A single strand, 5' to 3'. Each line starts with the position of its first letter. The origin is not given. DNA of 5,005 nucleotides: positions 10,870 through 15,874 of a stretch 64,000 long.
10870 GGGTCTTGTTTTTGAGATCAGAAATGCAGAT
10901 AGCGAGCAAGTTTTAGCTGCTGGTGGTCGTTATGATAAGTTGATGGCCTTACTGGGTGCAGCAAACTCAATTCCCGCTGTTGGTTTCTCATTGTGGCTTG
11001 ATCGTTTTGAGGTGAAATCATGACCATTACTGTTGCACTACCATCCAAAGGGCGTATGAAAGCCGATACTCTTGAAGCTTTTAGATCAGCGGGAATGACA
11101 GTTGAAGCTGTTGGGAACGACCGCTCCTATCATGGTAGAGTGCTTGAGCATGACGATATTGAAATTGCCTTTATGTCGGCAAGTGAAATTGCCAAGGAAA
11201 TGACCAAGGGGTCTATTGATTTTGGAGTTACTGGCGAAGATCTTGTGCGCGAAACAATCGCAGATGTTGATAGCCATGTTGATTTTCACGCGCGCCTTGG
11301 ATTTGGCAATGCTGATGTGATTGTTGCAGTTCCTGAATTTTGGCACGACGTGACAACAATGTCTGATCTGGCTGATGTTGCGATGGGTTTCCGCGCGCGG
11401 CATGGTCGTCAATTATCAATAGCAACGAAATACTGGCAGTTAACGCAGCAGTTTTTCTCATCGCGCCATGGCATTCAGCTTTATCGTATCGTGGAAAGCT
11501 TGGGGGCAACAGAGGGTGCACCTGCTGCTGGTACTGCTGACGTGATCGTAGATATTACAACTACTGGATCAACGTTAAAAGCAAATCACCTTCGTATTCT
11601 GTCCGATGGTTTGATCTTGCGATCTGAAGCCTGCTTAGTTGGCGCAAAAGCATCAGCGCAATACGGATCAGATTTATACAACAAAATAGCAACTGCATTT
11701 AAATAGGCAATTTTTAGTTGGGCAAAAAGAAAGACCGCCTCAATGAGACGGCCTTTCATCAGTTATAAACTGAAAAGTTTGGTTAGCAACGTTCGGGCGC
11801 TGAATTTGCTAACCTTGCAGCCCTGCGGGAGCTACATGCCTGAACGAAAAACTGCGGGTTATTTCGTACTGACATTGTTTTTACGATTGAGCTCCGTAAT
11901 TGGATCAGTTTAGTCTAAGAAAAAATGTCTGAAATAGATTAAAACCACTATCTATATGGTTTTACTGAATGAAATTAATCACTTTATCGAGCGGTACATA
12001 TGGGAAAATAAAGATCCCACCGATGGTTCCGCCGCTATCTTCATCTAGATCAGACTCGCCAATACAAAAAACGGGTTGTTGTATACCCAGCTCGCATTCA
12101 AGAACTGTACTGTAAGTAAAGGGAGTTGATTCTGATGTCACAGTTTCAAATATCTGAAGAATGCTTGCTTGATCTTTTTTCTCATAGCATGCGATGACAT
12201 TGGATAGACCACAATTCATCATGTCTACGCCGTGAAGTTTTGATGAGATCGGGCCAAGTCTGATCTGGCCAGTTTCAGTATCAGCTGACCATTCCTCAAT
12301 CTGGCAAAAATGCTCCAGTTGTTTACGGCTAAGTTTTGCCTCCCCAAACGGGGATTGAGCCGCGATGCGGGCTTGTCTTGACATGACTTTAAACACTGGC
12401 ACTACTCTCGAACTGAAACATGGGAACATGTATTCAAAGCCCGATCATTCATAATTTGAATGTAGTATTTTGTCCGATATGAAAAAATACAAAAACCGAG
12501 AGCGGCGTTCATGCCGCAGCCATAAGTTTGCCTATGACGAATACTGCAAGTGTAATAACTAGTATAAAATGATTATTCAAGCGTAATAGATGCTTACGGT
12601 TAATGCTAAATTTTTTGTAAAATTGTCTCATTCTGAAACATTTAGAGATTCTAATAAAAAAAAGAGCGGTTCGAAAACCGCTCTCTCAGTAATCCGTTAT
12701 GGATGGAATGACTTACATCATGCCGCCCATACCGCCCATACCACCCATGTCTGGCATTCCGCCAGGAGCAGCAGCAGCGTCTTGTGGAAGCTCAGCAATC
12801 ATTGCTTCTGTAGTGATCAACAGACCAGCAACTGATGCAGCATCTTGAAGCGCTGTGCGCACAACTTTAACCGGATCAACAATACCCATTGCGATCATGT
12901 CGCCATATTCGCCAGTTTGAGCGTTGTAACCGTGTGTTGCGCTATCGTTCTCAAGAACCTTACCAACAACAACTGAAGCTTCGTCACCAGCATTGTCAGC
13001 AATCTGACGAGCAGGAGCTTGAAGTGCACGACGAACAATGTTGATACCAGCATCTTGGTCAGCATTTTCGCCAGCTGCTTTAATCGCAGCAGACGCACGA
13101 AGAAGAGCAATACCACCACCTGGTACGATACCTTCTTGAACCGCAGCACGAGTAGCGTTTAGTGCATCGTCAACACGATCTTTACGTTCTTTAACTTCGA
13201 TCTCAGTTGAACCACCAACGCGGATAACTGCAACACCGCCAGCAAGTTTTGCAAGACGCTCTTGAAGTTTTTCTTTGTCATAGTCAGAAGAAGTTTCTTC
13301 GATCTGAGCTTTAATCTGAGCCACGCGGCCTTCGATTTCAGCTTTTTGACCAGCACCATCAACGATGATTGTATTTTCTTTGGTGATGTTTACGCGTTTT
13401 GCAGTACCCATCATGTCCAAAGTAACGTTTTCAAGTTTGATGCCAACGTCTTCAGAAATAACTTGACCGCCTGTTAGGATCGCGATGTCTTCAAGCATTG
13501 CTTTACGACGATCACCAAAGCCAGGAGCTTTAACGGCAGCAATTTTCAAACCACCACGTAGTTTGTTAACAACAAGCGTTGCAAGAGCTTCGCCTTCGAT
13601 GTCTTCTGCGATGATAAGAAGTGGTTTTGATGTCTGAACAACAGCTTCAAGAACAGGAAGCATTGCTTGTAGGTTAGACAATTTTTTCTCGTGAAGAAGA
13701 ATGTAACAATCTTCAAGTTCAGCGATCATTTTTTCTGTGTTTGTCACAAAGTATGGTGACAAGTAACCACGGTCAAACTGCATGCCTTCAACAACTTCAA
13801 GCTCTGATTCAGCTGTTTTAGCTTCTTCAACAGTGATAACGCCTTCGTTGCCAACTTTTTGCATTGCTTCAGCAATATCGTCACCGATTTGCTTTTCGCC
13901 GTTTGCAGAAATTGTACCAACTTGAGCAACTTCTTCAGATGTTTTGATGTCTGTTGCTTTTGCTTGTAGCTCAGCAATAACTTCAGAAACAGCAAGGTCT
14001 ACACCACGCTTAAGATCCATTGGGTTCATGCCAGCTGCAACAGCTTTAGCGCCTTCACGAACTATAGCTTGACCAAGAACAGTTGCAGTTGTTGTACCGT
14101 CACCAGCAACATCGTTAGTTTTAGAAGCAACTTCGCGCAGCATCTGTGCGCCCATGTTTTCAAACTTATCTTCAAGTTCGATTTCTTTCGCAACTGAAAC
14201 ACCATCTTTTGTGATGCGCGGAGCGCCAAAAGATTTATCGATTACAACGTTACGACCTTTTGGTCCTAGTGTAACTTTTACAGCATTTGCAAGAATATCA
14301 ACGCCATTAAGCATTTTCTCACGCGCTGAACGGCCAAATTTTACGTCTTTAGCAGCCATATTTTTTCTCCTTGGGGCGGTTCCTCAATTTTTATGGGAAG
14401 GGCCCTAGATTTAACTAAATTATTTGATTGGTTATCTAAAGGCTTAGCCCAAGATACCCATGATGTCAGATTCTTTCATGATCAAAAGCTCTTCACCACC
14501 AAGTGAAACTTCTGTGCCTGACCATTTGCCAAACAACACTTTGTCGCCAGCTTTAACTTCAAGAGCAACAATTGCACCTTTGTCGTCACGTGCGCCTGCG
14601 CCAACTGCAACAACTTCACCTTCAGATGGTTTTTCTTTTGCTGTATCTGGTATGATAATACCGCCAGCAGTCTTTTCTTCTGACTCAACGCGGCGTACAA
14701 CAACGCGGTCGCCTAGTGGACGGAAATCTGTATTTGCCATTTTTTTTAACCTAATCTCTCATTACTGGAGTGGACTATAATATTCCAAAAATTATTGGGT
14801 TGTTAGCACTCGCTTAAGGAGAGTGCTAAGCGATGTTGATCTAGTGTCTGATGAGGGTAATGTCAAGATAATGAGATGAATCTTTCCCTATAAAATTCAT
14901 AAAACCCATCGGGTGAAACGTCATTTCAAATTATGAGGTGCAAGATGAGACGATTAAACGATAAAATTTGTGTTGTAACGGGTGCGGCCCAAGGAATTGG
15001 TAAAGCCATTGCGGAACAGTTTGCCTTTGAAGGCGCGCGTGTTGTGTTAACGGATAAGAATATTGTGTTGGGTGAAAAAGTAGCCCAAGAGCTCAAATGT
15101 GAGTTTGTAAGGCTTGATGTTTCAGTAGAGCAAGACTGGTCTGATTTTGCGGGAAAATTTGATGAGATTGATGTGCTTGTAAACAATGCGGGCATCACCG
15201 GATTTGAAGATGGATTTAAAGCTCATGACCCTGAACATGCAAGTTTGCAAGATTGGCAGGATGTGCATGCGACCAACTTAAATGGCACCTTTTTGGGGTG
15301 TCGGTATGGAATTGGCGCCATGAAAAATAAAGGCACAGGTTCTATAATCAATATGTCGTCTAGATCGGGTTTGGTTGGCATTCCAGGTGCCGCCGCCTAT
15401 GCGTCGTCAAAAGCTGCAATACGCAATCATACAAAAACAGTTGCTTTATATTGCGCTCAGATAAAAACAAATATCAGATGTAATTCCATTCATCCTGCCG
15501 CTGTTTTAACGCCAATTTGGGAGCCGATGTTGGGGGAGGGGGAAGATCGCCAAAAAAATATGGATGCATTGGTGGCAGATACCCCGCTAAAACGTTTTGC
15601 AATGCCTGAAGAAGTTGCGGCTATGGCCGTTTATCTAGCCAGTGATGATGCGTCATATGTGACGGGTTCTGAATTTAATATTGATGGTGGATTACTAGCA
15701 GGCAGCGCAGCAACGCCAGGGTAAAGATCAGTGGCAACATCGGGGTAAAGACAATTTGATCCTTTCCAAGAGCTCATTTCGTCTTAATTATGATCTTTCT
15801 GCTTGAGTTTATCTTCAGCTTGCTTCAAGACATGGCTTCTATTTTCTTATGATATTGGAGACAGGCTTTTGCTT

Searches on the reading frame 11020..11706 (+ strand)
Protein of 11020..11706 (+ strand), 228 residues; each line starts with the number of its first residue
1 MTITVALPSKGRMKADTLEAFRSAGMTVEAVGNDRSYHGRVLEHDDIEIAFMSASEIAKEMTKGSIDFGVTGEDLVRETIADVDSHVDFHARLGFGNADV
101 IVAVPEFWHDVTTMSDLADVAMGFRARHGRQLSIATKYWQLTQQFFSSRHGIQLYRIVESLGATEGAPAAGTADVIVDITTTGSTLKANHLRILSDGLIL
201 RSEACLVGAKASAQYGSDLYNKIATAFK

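Call 41: search_protein_families(library=pfam, proteins=[window:11020-11706:+], max_evalue=0.00001)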
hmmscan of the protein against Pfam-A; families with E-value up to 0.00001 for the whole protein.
window:11020-11706:+ (228 aa): 1 family
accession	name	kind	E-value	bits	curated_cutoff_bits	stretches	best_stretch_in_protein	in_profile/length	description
PF01634.23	HisG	-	2.1e-37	129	25.5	1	54-226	2-155/158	ATP phosphoribosyltransferase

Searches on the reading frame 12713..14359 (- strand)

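Call 42: search_protein_families(library=pfam, proteins=[window:12713-14359:-], max_evalue=0.00001)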
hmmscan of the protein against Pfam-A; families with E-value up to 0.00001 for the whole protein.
window:12713-14359:- (548 aa): 1 family
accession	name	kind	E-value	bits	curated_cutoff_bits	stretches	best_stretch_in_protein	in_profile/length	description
PF00118.29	Cpn60_TCP1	-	1.7e-76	258.4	34.3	1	23-522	1-487/490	TCP-1/cpn60 chaperonin family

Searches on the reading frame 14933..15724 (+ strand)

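Call 42: search_protein_families(library=pfam, proteins=[window:14933-15724:+], max_evalue=0.00001)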
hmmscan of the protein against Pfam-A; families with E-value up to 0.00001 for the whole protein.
window:14933-15724:+ (263 aa): 2 families
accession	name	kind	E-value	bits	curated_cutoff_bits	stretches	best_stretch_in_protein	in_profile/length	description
PF13561.12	adh_short_C2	-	3.9e-56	190.7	27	1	17-254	1-235/236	Enoyl-(Acyl carrier protein) reductase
PF00106.31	adh_short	-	2.1e-43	148.5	26.6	1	11-197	1-188/195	short chain dehydrogenase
